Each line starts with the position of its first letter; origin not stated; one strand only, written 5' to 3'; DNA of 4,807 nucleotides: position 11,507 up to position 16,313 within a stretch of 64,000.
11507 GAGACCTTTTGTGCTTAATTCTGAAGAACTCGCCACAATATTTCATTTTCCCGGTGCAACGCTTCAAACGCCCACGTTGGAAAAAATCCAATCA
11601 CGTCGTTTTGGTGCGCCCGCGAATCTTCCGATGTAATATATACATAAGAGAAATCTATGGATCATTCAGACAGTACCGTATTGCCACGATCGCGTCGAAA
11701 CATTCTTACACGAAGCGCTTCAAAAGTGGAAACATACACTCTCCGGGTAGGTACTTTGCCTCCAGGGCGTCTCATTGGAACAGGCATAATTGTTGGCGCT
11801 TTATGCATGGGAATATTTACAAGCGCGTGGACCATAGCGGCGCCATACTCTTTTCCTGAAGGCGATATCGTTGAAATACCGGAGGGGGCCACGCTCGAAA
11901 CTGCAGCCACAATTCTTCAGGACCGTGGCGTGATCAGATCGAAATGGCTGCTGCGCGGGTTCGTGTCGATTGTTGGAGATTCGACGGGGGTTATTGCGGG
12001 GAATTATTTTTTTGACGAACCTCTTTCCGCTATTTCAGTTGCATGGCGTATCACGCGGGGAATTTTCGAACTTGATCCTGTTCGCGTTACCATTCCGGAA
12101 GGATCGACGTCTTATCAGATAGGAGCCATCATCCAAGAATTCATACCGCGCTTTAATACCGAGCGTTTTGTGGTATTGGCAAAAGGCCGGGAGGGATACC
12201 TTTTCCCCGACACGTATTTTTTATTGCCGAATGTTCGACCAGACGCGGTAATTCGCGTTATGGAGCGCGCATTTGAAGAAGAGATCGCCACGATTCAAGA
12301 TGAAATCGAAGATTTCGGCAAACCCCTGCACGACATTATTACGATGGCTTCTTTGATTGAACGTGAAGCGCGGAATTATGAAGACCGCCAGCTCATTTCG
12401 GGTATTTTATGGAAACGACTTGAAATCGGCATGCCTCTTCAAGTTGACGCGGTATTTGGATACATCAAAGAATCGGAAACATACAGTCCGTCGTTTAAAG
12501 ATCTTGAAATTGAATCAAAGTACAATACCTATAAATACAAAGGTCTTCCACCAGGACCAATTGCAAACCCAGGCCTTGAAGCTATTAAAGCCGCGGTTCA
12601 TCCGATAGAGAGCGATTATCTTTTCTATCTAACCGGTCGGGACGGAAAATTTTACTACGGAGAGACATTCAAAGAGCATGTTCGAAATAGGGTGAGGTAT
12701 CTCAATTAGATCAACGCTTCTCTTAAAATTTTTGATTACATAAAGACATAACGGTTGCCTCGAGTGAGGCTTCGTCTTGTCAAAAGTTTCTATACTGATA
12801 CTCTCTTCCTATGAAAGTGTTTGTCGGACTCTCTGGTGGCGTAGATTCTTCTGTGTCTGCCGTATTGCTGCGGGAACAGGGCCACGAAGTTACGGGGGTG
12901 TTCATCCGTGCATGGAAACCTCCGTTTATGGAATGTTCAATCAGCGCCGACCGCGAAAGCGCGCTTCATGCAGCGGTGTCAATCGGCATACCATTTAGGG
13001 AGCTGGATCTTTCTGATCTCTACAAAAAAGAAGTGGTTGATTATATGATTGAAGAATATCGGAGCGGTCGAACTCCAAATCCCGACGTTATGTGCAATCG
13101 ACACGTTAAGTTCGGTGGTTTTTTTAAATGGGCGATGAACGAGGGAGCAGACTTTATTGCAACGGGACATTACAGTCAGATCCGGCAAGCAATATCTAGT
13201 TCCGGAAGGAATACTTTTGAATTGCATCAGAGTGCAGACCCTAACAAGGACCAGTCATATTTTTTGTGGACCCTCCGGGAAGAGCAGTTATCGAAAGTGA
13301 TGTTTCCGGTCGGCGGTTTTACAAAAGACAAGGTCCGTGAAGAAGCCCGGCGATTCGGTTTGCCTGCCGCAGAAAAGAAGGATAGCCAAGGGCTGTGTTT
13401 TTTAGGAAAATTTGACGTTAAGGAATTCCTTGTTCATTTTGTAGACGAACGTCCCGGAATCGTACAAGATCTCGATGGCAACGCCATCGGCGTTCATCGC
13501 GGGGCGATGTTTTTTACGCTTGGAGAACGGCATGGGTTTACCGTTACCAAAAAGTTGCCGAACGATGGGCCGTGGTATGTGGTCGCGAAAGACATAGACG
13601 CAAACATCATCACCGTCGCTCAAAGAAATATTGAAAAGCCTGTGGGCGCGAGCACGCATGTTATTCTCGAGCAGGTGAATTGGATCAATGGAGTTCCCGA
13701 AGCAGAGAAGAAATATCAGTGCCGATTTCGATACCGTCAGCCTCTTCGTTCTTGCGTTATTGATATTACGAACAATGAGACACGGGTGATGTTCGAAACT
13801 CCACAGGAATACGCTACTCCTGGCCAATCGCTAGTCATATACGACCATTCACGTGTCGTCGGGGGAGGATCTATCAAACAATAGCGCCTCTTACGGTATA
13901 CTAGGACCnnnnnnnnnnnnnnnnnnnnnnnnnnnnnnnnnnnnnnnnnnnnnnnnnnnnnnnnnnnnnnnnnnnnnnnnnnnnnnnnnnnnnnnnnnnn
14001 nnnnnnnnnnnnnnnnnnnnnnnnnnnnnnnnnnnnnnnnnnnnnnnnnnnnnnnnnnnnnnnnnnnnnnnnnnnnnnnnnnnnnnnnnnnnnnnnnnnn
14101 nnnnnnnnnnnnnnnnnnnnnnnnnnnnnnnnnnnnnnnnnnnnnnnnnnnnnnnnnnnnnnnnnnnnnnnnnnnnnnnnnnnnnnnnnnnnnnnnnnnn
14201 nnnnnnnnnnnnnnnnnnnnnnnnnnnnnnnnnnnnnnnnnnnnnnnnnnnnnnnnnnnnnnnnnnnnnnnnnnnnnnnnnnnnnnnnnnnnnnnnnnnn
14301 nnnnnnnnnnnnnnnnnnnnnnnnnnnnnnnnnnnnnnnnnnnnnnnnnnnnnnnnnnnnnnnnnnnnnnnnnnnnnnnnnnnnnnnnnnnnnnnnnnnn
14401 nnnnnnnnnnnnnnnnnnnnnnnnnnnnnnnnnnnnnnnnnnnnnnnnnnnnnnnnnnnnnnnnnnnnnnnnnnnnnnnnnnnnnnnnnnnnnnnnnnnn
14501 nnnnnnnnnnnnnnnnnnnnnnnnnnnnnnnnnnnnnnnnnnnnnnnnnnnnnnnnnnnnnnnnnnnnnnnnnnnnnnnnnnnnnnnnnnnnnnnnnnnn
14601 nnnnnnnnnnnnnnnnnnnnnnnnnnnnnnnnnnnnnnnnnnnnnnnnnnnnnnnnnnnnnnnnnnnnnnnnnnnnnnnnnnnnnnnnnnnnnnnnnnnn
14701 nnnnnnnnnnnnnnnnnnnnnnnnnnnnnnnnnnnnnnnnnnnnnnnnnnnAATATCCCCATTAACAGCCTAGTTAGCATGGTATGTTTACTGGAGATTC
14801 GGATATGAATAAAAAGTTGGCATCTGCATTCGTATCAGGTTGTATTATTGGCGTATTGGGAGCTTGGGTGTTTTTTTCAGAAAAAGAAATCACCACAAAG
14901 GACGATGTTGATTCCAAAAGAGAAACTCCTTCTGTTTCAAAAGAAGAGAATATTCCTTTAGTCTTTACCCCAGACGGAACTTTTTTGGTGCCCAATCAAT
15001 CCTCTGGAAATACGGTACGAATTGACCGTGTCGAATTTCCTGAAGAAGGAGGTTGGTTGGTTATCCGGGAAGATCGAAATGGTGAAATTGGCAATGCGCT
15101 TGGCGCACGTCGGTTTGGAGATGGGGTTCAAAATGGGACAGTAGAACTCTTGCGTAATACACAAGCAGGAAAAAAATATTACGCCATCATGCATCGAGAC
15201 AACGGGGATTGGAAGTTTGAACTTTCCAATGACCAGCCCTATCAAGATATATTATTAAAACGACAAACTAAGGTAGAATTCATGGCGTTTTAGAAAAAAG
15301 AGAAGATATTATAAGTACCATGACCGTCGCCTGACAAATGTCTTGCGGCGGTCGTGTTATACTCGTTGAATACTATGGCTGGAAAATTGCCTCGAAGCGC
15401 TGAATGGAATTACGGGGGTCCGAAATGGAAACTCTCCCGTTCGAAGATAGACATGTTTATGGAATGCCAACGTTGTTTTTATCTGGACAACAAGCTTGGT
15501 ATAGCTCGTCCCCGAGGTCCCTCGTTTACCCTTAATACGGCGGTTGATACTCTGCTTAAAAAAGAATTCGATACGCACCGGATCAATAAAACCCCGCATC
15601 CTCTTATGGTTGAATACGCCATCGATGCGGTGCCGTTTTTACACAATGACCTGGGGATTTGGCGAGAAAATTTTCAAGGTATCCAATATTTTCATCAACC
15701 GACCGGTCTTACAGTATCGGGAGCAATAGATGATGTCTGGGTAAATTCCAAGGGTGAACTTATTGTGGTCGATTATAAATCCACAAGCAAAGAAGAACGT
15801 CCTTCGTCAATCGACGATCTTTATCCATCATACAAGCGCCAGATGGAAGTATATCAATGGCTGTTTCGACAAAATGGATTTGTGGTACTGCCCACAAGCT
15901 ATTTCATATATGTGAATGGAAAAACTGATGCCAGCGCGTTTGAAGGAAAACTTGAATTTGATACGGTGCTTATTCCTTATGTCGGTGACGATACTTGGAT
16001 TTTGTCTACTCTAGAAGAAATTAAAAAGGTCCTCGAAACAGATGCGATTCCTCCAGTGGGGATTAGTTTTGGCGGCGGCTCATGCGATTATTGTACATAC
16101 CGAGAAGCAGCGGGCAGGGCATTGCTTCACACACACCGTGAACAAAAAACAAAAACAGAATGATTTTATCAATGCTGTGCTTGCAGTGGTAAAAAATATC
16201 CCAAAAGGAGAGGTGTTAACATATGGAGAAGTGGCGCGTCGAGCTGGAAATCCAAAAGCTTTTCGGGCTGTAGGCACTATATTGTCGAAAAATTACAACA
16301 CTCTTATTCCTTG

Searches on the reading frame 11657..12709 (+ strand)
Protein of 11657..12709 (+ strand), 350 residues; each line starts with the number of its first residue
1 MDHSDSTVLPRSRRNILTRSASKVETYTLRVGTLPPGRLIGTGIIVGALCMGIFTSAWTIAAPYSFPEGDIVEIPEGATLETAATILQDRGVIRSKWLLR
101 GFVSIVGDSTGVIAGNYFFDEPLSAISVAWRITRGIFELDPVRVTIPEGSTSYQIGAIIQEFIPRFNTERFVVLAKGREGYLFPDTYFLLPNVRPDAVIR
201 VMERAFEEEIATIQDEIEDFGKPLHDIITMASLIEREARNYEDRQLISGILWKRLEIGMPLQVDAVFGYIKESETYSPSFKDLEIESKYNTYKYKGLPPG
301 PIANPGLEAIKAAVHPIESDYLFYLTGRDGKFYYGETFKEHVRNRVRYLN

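Call 69: search_protein_families(library=pfam, proteins=[window:11657-12709:+], max_evalue=0.00001)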
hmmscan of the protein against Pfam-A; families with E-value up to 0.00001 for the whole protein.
window:11657-12709:+ (350 aa): 1 family
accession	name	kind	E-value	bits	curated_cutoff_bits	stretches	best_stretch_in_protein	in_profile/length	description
PF02618.21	YceG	-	3.1e-68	230.7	32.4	1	72-345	1-273/275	YceG-like family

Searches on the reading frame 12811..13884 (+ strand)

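Call 69: search_protein_families(library=pfam, proteins=[window:12811-13884:+], max_evalue=0.00001)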
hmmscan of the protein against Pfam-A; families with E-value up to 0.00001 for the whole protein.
window:12811-13884:+ (357 aa): 3 families
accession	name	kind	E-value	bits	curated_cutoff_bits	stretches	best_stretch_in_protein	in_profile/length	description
PF03054.22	tRNA_Me_trans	-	5.9e-72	242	20.6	1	1-200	1-202/202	tRNA methyl transferase HUP domain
PF20259.3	tRNA_Me_trans_M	-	3.4e-17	62.2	27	1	204-271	1-66/66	tRNA methyl transferase PRC-barrel domain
PF20258.4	tRNA_Me_trans_C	-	5.3e-17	62.4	20.6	1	282-355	2-77/77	Aminomethyltransferase beta-barrel domain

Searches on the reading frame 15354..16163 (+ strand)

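Call 69: search_protein_families(library=pfam, proteins=[window:15354-16163:+], max_evalue=0.00001)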
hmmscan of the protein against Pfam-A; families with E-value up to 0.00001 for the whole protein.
window:15354-16163:+ (269 aa): 1 family
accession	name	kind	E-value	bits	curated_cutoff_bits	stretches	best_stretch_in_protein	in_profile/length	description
PF12705.13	PDDEXK_1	-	1.1e-12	48.8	22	1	96-251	120-244/247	PD-(D/E)XK nuclease superfamily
